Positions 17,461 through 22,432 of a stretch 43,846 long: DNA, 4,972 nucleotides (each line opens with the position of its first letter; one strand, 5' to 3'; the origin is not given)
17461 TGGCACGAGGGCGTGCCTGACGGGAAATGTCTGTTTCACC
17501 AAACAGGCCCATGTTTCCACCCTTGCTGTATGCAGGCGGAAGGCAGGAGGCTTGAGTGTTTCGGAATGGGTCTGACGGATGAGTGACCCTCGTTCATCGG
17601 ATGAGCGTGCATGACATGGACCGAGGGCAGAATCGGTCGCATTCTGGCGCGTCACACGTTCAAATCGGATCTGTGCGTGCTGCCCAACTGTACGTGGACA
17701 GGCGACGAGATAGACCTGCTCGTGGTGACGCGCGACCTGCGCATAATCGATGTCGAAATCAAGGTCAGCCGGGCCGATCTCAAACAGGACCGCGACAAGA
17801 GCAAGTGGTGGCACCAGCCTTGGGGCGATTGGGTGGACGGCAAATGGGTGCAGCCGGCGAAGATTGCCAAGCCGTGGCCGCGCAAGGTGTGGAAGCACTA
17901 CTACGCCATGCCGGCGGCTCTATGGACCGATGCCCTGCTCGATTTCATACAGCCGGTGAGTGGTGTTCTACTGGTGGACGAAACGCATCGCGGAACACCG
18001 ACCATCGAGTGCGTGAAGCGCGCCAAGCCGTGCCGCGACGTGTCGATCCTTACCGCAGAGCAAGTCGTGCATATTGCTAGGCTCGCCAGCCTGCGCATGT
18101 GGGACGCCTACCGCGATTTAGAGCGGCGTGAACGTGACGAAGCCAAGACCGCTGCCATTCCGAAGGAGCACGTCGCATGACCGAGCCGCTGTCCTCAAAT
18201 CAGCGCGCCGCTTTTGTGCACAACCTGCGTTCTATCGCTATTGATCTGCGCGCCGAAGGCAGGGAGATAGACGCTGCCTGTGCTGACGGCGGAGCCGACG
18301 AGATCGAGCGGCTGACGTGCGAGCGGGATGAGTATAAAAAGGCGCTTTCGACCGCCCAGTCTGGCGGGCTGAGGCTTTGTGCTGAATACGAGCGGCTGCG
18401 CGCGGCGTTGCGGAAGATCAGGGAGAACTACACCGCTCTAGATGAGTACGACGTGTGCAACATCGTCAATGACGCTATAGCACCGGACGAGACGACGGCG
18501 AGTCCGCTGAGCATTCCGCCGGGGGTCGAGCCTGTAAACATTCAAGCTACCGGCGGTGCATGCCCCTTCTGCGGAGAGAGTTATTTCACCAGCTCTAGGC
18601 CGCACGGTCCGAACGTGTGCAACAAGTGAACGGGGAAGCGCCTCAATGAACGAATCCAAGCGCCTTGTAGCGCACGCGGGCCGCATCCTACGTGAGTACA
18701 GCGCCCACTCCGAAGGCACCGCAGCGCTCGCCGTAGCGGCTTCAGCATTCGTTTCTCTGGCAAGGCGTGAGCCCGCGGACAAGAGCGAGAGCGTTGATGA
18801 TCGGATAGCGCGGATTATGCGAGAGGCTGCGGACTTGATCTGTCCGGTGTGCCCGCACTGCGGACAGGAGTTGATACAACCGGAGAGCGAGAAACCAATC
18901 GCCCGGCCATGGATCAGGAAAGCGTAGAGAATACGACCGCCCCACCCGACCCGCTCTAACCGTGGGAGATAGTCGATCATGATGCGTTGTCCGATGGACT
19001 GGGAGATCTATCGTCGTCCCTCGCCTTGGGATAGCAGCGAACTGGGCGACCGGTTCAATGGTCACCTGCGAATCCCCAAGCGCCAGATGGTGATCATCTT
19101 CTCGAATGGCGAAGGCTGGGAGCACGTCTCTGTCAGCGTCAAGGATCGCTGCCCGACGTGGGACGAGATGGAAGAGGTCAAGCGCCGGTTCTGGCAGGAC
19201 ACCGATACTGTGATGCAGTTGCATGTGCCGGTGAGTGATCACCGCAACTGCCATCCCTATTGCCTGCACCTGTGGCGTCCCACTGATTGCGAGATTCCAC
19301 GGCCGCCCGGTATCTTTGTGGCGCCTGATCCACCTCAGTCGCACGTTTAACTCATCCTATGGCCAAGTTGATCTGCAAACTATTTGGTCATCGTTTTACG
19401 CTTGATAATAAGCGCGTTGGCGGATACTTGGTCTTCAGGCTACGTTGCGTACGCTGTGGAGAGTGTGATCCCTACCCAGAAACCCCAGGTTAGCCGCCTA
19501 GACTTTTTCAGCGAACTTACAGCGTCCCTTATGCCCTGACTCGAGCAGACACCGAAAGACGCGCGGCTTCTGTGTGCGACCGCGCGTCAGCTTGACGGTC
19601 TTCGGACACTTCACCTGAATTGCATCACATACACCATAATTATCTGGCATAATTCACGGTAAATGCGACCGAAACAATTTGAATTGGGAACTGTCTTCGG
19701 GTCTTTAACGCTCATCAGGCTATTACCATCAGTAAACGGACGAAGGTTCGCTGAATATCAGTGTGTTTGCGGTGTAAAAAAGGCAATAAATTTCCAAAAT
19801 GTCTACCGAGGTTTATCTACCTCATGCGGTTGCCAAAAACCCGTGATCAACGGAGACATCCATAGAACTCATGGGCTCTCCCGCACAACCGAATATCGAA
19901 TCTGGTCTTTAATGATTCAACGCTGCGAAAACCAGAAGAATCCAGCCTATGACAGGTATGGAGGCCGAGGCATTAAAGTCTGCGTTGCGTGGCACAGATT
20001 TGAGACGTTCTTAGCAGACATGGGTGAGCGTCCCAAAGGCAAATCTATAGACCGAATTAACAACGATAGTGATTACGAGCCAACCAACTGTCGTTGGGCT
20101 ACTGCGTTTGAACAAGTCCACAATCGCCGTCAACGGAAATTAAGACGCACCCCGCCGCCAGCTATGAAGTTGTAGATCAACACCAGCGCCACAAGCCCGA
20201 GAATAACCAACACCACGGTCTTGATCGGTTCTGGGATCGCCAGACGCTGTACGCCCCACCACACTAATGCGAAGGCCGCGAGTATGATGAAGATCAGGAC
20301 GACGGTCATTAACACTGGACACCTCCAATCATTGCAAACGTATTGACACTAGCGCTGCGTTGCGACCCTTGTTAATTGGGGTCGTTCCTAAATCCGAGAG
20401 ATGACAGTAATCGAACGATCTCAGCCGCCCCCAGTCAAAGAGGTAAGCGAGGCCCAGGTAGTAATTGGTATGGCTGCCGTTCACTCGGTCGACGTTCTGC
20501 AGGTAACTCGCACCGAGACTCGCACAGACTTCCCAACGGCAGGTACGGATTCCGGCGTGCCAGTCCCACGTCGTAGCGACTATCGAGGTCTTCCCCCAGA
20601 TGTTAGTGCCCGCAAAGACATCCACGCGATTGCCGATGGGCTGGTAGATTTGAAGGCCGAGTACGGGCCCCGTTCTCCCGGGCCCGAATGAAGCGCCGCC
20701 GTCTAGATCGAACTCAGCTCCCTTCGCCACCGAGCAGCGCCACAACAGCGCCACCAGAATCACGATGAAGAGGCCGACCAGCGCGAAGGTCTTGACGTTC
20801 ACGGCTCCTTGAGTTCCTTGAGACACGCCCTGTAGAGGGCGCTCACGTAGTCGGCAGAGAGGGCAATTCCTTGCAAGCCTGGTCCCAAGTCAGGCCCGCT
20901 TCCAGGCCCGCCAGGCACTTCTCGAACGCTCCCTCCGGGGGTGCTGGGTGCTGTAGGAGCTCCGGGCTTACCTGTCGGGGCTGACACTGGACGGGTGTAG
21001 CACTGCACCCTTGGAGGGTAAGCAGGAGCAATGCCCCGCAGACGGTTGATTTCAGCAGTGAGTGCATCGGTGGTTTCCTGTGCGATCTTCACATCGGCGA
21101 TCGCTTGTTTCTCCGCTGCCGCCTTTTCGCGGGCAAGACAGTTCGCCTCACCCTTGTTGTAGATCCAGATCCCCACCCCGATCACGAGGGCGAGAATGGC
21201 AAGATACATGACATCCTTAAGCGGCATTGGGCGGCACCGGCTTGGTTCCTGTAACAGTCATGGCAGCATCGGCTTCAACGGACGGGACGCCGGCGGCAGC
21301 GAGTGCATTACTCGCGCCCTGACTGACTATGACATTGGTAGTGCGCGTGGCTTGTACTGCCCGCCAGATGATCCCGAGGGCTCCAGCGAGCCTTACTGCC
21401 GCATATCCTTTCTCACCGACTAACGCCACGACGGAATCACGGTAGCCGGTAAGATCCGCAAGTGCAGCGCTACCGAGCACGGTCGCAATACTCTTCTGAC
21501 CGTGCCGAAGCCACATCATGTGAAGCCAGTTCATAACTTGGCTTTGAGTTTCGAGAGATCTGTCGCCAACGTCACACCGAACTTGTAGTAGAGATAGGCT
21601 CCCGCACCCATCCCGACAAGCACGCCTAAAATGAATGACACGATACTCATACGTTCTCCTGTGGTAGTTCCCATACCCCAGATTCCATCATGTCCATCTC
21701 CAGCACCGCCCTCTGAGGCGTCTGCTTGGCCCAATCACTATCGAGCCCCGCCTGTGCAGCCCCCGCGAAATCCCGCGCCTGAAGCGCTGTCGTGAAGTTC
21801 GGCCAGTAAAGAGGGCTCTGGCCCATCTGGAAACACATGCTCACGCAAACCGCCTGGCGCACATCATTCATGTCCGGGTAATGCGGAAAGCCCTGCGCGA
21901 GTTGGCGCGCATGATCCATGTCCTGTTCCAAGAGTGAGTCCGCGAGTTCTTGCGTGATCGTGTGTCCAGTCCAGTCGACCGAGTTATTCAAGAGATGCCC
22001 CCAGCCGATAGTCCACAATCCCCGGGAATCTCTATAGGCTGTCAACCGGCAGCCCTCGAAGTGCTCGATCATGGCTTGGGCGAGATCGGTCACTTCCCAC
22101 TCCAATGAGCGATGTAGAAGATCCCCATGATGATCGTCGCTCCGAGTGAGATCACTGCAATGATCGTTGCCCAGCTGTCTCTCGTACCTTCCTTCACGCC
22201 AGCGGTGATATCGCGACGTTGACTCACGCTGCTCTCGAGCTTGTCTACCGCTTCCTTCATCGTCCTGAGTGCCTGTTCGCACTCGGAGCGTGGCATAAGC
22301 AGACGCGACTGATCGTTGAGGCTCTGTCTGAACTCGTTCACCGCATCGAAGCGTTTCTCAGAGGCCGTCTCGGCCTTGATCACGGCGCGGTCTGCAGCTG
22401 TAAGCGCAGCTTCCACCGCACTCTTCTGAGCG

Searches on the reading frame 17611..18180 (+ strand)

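Call 54: search_protein_families(library=pfam, proteins=[window:17611-18180:+], max_evalue=0.01)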
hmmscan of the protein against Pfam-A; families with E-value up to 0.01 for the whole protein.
window:17611-18180:+ (189 aa): 1 family
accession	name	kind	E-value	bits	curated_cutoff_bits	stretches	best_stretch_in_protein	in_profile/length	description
PF08378.17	NERD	-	0.0029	18.5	22.1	1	5-69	6-72/111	Nuclease-related domain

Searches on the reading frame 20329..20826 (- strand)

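Call 54: search_protein_families(library=pfam, proteins=[window:20329-20826:-], max_evalue=0.01)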
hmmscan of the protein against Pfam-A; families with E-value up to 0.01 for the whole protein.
window:20329-20826:- (165 aa): 1 family
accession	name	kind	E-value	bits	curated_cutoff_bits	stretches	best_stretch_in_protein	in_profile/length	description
PF09411.16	PagL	-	0.0013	19.3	23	1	81-163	44-134/136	Lipid A 3-O-deacylase (PagL)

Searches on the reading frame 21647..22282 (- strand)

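Call 54: search_protein_families(library=pfam, proteins=[window:21647-22282:-], max_evalue=0.01)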
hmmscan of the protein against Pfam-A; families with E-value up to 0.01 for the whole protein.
window:21647-22282:- (211 aa): 1 family
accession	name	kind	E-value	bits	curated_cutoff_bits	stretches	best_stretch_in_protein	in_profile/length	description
PF00959.24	Phage_lysozyme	-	3.1e-18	66.7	22.3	1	74-187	2-110/125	Phage lysozyme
